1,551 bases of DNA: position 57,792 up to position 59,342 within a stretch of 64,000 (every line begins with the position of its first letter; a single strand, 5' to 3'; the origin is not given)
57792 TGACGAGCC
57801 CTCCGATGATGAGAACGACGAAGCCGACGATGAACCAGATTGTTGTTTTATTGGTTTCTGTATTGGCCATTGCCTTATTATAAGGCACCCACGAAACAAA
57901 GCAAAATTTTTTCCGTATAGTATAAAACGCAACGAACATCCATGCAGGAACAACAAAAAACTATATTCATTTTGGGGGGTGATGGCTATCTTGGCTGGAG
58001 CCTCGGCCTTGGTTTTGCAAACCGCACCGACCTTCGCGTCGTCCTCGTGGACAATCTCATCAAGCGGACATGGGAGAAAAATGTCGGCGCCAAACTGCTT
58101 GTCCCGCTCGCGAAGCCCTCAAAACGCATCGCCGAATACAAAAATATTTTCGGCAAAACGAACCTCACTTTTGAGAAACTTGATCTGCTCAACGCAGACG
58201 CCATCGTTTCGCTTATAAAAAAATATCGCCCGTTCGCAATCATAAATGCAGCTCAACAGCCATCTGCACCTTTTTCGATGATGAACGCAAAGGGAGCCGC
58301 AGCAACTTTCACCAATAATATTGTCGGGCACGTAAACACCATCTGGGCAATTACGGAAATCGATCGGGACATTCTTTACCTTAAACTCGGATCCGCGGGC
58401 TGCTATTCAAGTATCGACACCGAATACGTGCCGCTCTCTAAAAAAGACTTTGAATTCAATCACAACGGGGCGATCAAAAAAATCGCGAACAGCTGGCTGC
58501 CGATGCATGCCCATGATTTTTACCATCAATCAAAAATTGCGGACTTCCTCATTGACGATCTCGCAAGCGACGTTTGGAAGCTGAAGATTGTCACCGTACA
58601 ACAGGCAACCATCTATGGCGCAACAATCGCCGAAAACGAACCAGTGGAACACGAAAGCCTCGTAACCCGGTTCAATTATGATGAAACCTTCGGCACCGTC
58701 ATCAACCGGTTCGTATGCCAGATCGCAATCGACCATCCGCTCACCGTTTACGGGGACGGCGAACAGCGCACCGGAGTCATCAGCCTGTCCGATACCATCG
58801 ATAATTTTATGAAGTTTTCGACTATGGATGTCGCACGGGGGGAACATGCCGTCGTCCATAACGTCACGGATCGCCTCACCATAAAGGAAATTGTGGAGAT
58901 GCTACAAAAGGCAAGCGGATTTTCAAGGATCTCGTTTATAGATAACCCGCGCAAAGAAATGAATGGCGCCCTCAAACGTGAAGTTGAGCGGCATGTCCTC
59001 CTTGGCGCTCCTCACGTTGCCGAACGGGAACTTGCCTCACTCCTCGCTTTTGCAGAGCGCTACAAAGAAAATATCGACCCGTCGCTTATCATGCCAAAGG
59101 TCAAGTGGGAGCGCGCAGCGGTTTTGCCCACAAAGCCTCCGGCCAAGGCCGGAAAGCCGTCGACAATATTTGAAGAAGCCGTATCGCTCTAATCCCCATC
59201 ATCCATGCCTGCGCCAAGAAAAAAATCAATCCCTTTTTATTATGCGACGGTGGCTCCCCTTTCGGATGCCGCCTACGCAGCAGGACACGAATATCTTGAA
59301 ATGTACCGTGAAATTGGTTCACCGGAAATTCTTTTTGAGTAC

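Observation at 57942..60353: SQD1/SqdB-like UDP-sulfoquinovose synthase with a class-V PLP enzyme, far from any SqdX-type partner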

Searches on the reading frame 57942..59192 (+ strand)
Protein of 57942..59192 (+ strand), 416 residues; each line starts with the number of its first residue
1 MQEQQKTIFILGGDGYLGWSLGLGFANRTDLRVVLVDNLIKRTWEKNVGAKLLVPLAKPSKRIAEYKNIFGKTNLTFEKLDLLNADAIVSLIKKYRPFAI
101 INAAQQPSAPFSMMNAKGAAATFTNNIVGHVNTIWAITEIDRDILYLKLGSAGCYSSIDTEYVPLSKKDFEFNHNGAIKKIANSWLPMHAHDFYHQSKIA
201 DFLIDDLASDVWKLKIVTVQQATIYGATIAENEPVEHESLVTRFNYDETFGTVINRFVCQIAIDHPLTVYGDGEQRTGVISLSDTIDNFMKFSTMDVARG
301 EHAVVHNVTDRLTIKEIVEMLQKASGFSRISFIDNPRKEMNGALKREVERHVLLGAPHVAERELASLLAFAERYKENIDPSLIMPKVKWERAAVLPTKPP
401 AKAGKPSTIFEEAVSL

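Call 3: search_protein_families(library=pfam, proteins=[window:57942-59192:+], max_evalue=0.01)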
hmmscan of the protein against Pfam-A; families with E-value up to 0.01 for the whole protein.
window:57942-59192:+ (416 aa): 2 families
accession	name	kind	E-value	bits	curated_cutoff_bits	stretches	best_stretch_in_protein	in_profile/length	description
PF01370.27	Epimerase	-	3e-10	40.4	20.9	1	8-292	1-224/240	NAD dependent epimerase/dehydratase family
PF16363.11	GDP_Man_Dehyd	-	9.4e-07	29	27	1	63-159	39-137/332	GDP-mannose 4,6 dehydratase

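Call 4: search_protein_families(library=ncbifam, proteins=[window:57942-59192:+], max_evalue=0.01)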
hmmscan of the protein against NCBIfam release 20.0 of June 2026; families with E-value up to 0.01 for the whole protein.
window:57942-59192:+ (416 aa): 3 families
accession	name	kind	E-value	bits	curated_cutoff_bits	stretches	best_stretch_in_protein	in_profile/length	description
NF041015.1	UDPsulfquin_syn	equivalog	8.4e-76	255.4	575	1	7-390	2-384/384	UDP-sulfoquinovose synthase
TIGR01181.1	dTDP_gluc_dehyt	equivalog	0.00012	21.3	365.1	0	63-161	40-135/321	dTDP-glucose 4,6-dehydratase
NF007582.0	PRK10217.1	equivalog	0.0083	15.2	698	0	6-132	2-107/355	dTDP-glucose 4,6-dehydratase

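Call 5: search_solved_structures(query=window:57942-59192:+, max_evalue=0.001, show_alignments=2)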
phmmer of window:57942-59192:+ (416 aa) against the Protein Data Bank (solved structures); distinct sequences matched with E-value up to 0.001: 6.
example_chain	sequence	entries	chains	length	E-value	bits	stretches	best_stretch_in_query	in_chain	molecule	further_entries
1qrr_A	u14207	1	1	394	1.2e-57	199.1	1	6-394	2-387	sulfolipid biosynthesis (SQD1) PROTEIN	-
1i2b_A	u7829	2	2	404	2.3e-57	198.2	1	7-394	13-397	SULFOLIPID BIOSYNTHESIS PROTEIN SQD1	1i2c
1i24_A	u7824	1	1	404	2.3e-57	198.1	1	7-394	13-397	SULFOLIPID BIOSYNTHESIS PROTEIN SQD1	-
8rdg_A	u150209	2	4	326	0.00041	22.8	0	256-325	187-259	SDR family NAD(P)-dependent oxidoreductase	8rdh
8rdi_A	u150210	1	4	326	0.00047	22.6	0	256-325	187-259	SDR family NAD(P)-dependent oxidoreductase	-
2pk3_A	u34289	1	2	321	0.00097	21.6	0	74-168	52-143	GDP-6-deoxy-D-lyxo-4-hexulose reductase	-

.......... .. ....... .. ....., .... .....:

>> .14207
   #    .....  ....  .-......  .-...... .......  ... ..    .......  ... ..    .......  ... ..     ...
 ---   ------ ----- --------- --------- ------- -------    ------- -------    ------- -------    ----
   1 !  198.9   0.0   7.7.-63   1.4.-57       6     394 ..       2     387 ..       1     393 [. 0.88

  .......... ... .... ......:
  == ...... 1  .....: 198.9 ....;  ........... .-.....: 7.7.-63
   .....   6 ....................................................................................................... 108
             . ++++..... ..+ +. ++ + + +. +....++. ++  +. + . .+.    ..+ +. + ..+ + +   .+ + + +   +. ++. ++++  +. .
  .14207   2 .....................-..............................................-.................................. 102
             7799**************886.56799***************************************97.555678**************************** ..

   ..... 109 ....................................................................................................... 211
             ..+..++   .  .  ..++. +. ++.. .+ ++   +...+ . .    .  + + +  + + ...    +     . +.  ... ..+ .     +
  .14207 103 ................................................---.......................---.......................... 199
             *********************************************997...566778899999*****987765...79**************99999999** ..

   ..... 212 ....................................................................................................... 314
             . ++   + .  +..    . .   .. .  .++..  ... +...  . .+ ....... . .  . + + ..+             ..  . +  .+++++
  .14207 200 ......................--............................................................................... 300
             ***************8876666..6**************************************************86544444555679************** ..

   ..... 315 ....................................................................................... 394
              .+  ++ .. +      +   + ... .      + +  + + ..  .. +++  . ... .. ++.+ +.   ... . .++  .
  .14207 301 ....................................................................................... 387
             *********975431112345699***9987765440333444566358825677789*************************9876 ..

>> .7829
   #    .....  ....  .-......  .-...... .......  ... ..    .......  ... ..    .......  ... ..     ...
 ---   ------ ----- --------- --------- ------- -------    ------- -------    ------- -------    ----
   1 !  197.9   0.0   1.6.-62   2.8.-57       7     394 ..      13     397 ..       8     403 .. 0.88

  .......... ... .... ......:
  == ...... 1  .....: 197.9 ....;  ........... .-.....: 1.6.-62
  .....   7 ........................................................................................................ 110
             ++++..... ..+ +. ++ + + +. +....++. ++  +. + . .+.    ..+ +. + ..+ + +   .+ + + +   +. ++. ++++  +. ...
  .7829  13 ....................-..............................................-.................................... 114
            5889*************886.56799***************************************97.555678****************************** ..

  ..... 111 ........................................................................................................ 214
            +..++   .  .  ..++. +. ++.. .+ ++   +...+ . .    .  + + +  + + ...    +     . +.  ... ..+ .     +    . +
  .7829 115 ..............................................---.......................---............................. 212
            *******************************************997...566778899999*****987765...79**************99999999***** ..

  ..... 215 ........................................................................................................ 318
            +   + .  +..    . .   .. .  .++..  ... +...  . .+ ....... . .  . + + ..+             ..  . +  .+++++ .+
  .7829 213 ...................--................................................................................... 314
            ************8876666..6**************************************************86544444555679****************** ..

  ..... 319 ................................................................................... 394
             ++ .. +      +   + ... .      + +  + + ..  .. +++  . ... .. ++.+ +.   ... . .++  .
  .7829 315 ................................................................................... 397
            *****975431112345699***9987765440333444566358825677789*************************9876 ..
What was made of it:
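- On UDP-sulfoquinovose synthase (SQD1/SqdB/Agl3): phmmer vs PDB: 1qrr E 1.2e-57, residues 6-394 (call 5).
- Checked: ORF1 aligns end to end with Arabidopsis SQD1 (1qrr, E 1.2e-57, residues 6-394 vs 2-387, call 5).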

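Call 6: find_homologous_proteins(query=window:57942-59192:+, max_evalue=1e-10)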
Query window:57942-59192:+ (416 aa): 4570 proteins with E <= 1e-10 among 8000 candidates; the best 120 are listed.
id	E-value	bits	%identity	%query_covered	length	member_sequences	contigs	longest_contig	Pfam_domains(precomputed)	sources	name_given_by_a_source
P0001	5.6e-277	936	100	100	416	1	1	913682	PF16363.12,PF01370.28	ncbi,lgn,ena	-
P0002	7.2e-199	679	71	98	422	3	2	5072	PF16363.12,PF01370.28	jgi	jgi:UDP-sulfoquinovose synthase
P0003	7.5e-194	662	71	94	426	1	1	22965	PF16363.12,PF01370.28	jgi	jgi:UDP-sulfoquinovose synthase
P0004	5.8e-187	640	68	98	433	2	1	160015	PF16363.12,PF01370.28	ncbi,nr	ncbi:MAG TPA: NAD-dependent epimerase/dehydratase family protein [Candidatus Paceibacterota bacteriu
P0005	1.7e-186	638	69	94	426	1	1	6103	PF16363.12,PF01370.28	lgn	-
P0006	6.9e-183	626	67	97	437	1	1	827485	PF16363.12,PF01370.28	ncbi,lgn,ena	-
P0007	1.8e-179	615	68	94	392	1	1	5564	PF16363.12,PF02719.22,PF01370.28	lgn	-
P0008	2.6e-164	565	60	99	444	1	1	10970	PF16363.12,PF01370.28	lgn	-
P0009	2.8e-164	565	62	94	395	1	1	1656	PF16363.12,PF01370.28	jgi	jgi:UDP-sulfoquinovose synthase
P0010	5.5e-164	564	60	94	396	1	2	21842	PF16363.12,PF01370.28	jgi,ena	jgi:UDP-sulfoquinovose synthase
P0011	2.1e-163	562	61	93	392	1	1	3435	PF16363.12,PF01370.28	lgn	-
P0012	1.3e-162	560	60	94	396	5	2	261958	PF16363.12,PF01370.28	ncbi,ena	-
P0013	7.7e-162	557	60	94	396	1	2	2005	PF16363.12,PF01370.28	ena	-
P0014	1.4e-161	556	62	94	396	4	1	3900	PF16363.12,PF01370.28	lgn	-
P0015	3.4e-160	552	62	93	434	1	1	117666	PF16363.12,PF01370.28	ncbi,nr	ncbi:MAG TPA: NAD-dependent epimerase/dehydratase family protein [Candidatus Saccharimonadales bacte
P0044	5.3e-155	535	59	95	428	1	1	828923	PF16363.12,PF01370.28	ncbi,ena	-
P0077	1.8e-149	516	59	92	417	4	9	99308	PF16363.12,PF01370.28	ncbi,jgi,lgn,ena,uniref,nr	ncbi:MAG: hypothetical protein A2599_01510 [Candidatus Staskawiczbacteria bacterium RIFOXYD1_FULL_39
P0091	1.3e-148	514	59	92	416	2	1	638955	PF16363.12,PF01370.28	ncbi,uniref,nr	ncbi:NAD-dependent epimerase/dehydratase family protein [Paenarthrobacter sp. DKR-5]|uniref:NAD-depe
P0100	1.1e-147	510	55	98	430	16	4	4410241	PF16363.12,PF01370.28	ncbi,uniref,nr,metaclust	ncbi:NAD dependent epimerase/dehydratase family protein [Sinomonas atrocyanea]|uniref:NAD dependent 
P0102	1.4e-147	510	57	92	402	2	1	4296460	PF16363.12,PF01370.28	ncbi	ncbi:NAD-dependent epimerase/dehydratase family protein [Arthrobacter sp. D3-16]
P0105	2.4e-147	509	56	92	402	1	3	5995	PF16363.12,PF01370.28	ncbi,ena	ncbi:MAG: NAD-dependent epimerase/dehydratase family protein [Pseudarthrobacter sp.]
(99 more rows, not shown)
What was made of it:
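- JGI pipelines name clade members 'UDP-sulfoquinovose synthase' (call 6).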

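Call 7: find_encoding_contigs(protein=window:57942-59192:+, flank=10000, max_places=6)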
Protein window:57942-59192:+ (416 aa): no gene with exactly this product is on record in the collection.

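Call 8: find_encoding_contigs(protein=P0100, flank=8000, max_places=2)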
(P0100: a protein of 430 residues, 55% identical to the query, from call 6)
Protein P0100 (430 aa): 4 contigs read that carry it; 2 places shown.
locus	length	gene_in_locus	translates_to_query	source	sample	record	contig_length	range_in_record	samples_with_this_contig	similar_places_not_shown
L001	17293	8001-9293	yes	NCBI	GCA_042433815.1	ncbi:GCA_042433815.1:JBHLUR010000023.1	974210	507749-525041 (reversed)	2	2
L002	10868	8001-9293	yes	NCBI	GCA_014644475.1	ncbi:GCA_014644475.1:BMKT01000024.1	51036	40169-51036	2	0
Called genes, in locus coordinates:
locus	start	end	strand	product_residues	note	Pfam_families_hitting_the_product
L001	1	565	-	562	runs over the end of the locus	PF00128:Alpha-amylase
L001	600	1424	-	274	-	PF00528:BPD_transp_1 (weak)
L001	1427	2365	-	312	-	PF00528:BPD_transp_1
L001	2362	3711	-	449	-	-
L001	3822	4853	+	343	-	PF00356:LacI, PF00532:Peripla_BP_1, PF13407:Peripla_BP_4, PF13377:Peripla_BP_3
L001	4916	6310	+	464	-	PF01565:FAD_binding_4, PF02913:FAD-oxidase_C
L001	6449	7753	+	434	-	-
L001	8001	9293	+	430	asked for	PF01370:Epimerase, PF16363:GDP_Man_Dehyd (weak)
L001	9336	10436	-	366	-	PF00266:Aminotran_5, PF01041:DegT_DnrJ_EryC1 (weak)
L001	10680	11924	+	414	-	-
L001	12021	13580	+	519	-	PF08310:LGFP, PF01522:Polysacc_deac_1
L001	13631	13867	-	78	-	-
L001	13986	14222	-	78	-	-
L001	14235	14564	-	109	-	-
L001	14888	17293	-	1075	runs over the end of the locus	PF00580:UvrD-helicase, PF13245:AAA_19, PF00580:UvrD-helicase, PF13361:UvrD_C, PF13538:UvrD_C_2 (faint), PF12705:PDDEXK_1 (weak)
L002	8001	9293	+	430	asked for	PF01370:Epimerase, PF16363:GDP_Man_Dehyd (weak)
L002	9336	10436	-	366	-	PF00266:Aminotran_5, PF01041:DegT_DnrJ_EryC1 (weak)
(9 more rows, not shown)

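Call 9: find_encoding_contigs(protein=P0004, flank=8000, max_places=2)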
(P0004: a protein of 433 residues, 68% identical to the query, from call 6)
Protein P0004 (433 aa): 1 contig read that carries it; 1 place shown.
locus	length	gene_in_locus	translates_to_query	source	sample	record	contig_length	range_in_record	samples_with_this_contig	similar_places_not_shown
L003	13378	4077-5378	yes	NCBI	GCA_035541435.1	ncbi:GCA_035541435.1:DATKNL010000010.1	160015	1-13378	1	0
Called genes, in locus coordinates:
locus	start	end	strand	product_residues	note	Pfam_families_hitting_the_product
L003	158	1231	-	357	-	PF00817:IMS, PF11798:IMS_HHH (faint), PF21999:IMS_HHH_1 (weak), PF11799:IMS_C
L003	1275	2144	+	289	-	PF02673:BacA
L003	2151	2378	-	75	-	-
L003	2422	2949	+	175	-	-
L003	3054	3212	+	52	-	-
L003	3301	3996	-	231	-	PF13462:Thioredoxin_4, PF01323:DSBA (faint)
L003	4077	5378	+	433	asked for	PF01370:Epimerase (weak), PF16363:GDP_Man_Dehyd (faint)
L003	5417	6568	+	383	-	PF00155:Aminotran_1_2, PF00266:Aminotran_5, PF01041:DegT_DnrJ_EryC1 (weak)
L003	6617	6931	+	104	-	-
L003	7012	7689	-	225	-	-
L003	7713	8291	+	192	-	PF00702:Hydrolase, PF13419:HAD_2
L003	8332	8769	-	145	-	PF00072:Response_reg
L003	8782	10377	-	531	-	PF00989:PAS, PF08448:PAS_4, PF13426:PAS_9 (weak), PF00512:HisKA, PF02518:HATPase_c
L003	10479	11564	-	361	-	-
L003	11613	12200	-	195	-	-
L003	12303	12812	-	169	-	-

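Call 10: find_encoding_contigs(protein=P0077, flank=8000, max_places=2)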
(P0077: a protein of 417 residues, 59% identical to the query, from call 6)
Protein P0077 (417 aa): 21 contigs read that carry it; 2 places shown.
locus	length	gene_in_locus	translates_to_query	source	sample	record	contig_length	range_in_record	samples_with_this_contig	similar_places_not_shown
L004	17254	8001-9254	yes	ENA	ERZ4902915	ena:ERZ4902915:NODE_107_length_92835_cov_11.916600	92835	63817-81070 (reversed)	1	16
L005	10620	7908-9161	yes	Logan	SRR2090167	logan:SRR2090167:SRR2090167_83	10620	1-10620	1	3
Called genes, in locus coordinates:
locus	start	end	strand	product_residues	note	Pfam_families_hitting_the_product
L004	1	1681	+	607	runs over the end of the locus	PF00009:GTP_EFTU, PF03144:GTP_EFTU_D2 (weak), PF14492:EFG_III, PF00679:EFG_C, PF06421:LepA_C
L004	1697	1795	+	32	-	-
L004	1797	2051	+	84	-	PF01541:GIY-YIG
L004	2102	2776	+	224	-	PF13384:HTH_23 (weak), PF13518:HTH_28 (weak), PF13936:HTH_38 (faint)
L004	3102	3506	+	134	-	PF07237:DUF1428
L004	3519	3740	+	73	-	PF13376:OmdA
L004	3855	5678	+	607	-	PF00933:Glyco_hydro_3, PF01915:Glyco_hydro_3_C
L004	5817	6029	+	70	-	PF07690:MFS_1 (weak)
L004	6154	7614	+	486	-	PF03193:RsgA_GTPase (faint), PF13481:AAA_25 (faint), PF00005:ABC_tran, PF02463:SMC_N (faint), PF13191:AAA_16 (faint), PF13401:AAA_22 (faint), PF13476:AAA_23 (faint), PF00005:ABC_tran, +5 more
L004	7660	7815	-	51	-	PF18919:DUF5670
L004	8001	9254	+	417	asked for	PF01370:Epimerase, PF16363:GDP_Man_Dehyd (weak)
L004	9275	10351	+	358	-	PF00155:Aminotran_1_2, PF00266:Aminotran_5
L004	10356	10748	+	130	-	PF00903:Glyoxalase, PF22677:Ble-like_N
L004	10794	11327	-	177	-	-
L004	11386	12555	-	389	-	PF00512:HisKA, PF02518:HATPase_c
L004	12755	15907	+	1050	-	PF13426:PAS_9, PF08447:PAS_3, PF01590:GAF, PF13185:GAF_2, PF08448:PAS_4, PF00989:PAS, PF08448:PAS_4, PF13426:PAS_9, +6 more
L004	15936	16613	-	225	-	PF00072:Response_reg, PF00486:Trans_reg_C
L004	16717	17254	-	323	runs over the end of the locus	-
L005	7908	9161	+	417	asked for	PF01370:Epimerase, PF16363:GDP_Man_Dehyd (weak)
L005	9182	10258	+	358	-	PF00155:Aminotran_1_2, PF00266:Aminotran_5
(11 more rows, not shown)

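Call 11: find_encoding_contigs(protein=P0015, flank=8000, max_places=2)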
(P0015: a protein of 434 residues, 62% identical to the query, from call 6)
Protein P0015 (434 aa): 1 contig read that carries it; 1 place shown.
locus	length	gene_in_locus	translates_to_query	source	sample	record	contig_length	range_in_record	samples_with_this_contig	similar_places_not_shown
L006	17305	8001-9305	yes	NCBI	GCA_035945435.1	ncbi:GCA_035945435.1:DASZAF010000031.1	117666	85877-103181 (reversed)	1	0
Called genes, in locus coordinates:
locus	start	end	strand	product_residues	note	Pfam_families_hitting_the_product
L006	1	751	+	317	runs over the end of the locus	PF18723:HMUDK_hel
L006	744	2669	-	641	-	-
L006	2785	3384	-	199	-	-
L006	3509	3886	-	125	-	-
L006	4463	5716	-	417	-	PF00082:Peptidase_S8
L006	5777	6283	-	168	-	PF13302:Acetyltransf_3, PF13523:Acetyltransf_8, PF00583:Acetyltransf_1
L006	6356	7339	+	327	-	PF03706:LPG_synthase_TM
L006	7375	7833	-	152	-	PF00578:AhpC-TSA, PF08534:Redoxin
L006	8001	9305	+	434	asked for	PF01370:Epimerase, PF16363:GDP_Man_Dehyd (weak)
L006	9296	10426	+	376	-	PF00155:Aminotran_1_2 (faint), PF01041:DegT_DnrJ_EryC1, PF00266:Aminotran_5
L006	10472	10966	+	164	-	PF27604:PB2B2_08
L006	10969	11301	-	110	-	PF03083:MtN3_slv (weak), PF04193:PQ-loop (weak)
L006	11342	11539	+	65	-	-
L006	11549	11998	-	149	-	-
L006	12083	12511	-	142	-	PF04120:Iron_permease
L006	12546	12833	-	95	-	-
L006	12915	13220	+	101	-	-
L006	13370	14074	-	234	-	PF24038:DUF7347, PF14947:HTH_45 (weak), PF00293:NUDIX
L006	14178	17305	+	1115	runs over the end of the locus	PF00580:UvrD-helicase, PF13245:AAA_19, PF13604:AAA_30 (faint), PF13361:UvrD_C, PF13538:UvrD_C_2 (faint), PF12705:PDDEXK_1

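Call 16: find_related_loci(query=window:57942-59192:+, collection=genome_contigs, flank=6000)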
Query window:57942-59192:+ (416 aa) in genome_contigs; peptide patterns used: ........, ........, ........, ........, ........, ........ (x = any residue, [..] = any of these).
66 stretches matched a pattern; 4 encode a relative of the query (tblastn E <= 1e-3); 4 distinct loci.
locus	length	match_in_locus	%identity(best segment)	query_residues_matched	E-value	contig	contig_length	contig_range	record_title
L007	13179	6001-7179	63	4-391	1e-174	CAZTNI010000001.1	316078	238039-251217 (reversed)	MAG TPA_asm: uncultured Candidatus Saccharibacteria bacterium isolate SRP292972_co1_97 genome assembly, contig: NODE_45_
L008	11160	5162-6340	61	7-394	1e-168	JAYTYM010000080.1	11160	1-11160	MAG: bacterium isolate GFS_6115 GFS_6115_79, whole genome shotgun sequence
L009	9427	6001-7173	61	6-391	3e-165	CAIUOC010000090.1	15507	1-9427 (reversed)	uncultured Candidatus Saccharibacteria bacterium isolate Umea3p3_bin-0045 genome assembly, contig: bin-0045:090/106, who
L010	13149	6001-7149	33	8-393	8e-61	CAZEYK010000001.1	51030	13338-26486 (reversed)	MAG TPA_asm: uncultured Gammaproteobacteria bacterium isolate SRP118108_co5_163 genome assembly, contig: NODE_373_length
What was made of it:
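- Tried and rejected: (2) The single genome_contigs scan was run with one protein and returned only 4 loci (call 16).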
